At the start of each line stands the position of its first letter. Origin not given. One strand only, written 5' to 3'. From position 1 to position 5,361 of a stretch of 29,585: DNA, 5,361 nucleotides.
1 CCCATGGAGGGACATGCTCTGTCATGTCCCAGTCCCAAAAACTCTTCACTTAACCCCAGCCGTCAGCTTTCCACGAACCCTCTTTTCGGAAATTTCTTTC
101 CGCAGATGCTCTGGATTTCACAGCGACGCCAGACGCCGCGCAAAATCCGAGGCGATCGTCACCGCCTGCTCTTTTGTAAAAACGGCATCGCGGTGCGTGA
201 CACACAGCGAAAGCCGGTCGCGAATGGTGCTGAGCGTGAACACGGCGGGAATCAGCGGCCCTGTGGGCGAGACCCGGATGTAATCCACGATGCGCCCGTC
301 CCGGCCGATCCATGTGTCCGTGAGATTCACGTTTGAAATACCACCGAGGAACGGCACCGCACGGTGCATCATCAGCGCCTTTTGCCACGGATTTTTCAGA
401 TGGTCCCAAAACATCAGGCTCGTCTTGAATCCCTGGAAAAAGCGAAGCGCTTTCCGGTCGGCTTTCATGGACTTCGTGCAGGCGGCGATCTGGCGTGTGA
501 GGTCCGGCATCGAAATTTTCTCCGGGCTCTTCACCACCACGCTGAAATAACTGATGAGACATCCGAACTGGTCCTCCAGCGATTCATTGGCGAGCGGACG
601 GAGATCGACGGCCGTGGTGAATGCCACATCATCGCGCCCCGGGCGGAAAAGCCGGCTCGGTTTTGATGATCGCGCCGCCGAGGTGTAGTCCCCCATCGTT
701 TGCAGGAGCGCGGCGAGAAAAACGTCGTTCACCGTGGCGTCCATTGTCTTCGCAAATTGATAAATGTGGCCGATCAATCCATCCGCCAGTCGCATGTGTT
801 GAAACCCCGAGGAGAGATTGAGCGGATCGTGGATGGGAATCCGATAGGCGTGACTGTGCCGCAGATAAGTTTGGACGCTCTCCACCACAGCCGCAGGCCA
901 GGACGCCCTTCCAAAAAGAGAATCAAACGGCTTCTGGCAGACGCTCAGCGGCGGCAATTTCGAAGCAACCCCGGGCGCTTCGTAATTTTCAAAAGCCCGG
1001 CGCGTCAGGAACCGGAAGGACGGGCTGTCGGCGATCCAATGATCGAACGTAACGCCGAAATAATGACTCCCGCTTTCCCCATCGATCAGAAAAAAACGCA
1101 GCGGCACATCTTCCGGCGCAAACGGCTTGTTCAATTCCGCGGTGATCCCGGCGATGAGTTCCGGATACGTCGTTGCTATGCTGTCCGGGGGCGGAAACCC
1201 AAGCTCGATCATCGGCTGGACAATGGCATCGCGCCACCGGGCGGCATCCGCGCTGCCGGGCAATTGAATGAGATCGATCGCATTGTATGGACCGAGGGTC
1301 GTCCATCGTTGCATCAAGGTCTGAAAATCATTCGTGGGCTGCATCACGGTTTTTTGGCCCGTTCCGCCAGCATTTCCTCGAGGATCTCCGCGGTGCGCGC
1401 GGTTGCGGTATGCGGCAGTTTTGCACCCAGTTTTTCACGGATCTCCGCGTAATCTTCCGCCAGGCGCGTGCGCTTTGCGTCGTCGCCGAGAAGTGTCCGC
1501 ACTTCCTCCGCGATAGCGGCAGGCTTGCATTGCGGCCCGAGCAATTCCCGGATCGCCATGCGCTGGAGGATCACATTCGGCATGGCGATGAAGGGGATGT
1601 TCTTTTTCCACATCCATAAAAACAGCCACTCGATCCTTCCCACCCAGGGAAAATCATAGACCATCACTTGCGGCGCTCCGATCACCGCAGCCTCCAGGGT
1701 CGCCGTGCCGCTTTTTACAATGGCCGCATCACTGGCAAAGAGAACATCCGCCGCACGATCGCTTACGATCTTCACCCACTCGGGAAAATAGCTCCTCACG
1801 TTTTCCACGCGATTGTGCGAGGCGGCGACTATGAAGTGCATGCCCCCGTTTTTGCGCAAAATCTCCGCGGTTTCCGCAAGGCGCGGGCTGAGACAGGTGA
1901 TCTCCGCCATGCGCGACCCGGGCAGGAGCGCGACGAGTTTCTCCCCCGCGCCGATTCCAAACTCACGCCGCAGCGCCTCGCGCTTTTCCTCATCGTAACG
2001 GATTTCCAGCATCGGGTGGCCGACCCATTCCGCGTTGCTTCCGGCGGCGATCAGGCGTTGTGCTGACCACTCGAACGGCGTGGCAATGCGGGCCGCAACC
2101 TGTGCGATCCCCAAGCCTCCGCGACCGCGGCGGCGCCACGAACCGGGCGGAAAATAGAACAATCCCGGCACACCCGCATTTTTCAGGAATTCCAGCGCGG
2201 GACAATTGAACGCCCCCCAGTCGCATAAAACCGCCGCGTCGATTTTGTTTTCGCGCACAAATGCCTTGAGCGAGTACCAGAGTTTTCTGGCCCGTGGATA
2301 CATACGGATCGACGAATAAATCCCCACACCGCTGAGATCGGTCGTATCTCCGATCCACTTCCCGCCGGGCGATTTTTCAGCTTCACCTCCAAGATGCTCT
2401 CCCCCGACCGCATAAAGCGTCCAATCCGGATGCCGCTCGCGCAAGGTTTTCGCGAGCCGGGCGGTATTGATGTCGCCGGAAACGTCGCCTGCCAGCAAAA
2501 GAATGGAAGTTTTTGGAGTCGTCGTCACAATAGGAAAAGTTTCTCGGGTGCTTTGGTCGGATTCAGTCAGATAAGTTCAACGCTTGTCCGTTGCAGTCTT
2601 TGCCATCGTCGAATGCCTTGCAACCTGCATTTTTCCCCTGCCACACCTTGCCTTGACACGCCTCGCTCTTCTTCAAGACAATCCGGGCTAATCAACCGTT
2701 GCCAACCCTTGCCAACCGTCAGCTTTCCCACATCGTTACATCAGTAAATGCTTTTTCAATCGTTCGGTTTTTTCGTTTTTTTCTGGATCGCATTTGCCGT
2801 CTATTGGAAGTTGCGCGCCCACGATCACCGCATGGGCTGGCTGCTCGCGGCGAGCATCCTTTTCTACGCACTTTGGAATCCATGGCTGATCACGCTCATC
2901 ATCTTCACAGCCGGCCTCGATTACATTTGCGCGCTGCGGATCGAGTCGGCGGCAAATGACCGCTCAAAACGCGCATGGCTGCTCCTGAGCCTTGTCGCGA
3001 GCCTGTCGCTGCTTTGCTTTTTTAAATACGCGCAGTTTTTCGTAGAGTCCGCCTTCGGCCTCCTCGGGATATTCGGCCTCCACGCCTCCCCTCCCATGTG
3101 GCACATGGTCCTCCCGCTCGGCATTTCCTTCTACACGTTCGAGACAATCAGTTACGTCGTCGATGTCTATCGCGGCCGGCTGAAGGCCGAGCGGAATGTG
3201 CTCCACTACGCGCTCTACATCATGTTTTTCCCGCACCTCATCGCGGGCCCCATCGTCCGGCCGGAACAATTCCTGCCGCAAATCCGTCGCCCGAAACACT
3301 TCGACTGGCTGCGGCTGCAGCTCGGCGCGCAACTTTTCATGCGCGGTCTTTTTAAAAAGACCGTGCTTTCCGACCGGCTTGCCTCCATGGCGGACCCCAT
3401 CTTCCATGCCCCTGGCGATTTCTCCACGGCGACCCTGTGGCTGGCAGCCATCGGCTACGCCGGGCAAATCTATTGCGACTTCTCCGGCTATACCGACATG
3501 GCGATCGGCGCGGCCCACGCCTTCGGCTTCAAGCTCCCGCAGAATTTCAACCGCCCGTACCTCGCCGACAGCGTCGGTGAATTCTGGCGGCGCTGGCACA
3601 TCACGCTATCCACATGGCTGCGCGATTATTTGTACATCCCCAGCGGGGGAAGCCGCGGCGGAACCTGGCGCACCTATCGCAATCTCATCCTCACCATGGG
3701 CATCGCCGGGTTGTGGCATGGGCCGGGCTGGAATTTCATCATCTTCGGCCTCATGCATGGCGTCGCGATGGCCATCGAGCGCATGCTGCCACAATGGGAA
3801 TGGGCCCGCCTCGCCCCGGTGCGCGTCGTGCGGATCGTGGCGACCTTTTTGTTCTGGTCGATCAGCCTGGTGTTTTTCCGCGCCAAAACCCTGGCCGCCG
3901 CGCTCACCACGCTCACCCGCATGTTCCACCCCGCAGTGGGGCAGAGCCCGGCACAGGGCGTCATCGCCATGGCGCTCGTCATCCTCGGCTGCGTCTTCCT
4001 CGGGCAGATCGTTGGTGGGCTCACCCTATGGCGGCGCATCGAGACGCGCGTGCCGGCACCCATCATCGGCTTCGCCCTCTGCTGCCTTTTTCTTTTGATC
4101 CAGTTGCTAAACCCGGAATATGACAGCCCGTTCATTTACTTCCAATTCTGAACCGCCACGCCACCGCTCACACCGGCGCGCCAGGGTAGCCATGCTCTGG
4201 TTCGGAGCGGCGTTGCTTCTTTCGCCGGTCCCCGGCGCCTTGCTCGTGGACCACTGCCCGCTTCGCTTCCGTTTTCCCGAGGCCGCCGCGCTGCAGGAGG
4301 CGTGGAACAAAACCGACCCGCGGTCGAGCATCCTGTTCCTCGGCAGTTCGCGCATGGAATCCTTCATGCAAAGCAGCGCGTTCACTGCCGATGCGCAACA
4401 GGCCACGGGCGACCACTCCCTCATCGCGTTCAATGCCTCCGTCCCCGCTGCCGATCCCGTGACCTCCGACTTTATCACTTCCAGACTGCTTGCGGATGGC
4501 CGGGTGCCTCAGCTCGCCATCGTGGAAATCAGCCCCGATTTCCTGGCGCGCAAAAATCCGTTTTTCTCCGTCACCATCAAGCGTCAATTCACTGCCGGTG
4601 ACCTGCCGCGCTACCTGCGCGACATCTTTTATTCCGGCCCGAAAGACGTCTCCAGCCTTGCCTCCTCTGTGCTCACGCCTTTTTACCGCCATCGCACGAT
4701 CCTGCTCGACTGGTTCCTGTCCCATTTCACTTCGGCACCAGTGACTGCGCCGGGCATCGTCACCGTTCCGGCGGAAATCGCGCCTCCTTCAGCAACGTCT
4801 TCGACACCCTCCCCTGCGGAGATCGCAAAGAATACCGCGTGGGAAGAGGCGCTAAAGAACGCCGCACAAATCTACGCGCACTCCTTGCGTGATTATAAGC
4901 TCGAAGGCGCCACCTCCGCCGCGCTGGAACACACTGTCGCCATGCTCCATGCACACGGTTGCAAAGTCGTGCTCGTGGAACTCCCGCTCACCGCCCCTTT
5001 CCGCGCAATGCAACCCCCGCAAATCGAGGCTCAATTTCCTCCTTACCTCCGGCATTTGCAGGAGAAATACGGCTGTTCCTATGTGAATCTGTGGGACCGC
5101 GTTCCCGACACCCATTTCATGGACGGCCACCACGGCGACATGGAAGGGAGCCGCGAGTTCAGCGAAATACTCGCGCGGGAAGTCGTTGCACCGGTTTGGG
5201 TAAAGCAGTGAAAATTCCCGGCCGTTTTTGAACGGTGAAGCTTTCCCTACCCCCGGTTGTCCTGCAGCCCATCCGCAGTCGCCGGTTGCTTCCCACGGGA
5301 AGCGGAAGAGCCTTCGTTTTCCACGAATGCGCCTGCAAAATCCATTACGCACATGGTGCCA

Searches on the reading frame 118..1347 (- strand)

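Call 7: search_protein_families(library=pfam, proteins=[window:118-1347:-])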
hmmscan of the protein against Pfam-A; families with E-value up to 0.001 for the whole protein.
window:118-1347:- (409 aa): 1 family
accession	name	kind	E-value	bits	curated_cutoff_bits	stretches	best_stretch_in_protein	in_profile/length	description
PF00668.25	Condensation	-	3.9e-06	26.3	30.6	0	185-296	230-325/456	Condensation domain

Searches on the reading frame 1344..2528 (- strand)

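Call 7: search_protein_families(library=pfam, proteins=[window:1344-2528:-])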
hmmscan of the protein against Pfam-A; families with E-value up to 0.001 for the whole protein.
window:1344-2528:- (394 aa): 1 family
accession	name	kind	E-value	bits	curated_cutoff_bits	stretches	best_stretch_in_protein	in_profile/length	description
PF02684.21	LpxB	-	3.8e-44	151.5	22.6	1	9-367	1-358/374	Lipid-A-disaccharide synthetase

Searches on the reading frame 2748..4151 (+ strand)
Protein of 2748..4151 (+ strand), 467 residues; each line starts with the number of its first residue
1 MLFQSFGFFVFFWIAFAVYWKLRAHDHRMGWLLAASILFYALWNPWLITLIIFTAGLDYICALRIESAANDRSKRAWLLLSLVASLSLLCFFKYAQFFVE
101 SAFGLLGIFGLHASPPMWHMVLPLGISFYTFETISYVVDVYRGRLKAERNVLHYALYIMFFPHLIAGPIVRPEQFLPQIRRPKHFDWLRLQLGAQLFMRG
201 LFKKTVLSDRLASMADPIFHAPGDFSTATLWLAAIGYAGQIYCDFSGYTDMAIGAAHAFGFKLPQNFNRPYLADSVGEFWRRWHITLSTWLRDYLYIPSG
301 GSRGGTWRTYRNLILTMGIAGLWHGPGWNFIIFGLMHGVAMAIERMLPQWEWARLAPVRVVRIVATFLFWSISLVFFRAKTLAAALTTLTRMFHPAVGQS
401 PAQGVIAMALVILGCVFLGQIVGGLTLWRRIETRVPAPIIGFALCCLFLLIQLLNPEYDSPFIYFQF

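Call 7: search_protein_families(library=pfam, proteins=[window:2748-4151:+])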
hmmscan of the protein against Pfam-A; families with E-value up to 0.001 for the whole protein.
window:2748-4151:+ (467 aa): 2 families
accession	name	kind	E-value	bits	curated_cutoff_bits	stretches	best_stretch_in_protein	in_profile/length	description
PF03062.24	MBOAT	-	4.3e-30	105.6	27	1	150-371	80-322/337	MBOAT, membrane-bound O-acyltransferase family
PF13813.11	MBOAT_2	-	0.00013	22.6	25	1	264-325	2-65/85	Membrane bound O-acyl transferase family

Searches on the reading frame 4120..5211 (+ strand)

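Call 7: search_protein_families(library=pfam, proteins=[window:4120-5211:+])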
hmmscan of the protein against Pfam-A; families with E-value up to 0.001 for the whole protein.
window:4120-5211:+ (363 aa): 2 families
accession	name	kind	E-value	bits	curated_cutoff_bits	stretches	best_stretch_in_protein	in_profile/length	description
PF07611.17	DUF1574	-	8.5e-12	45.5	29.1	1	60-349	54-336/342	Protein of unknown function (DUF1574)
PF13472.12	Lipase_GDSL_2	-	0.00083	20.3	32.9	0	265-332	84-157/178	GDSL-like Lipase/Acylhydrolase family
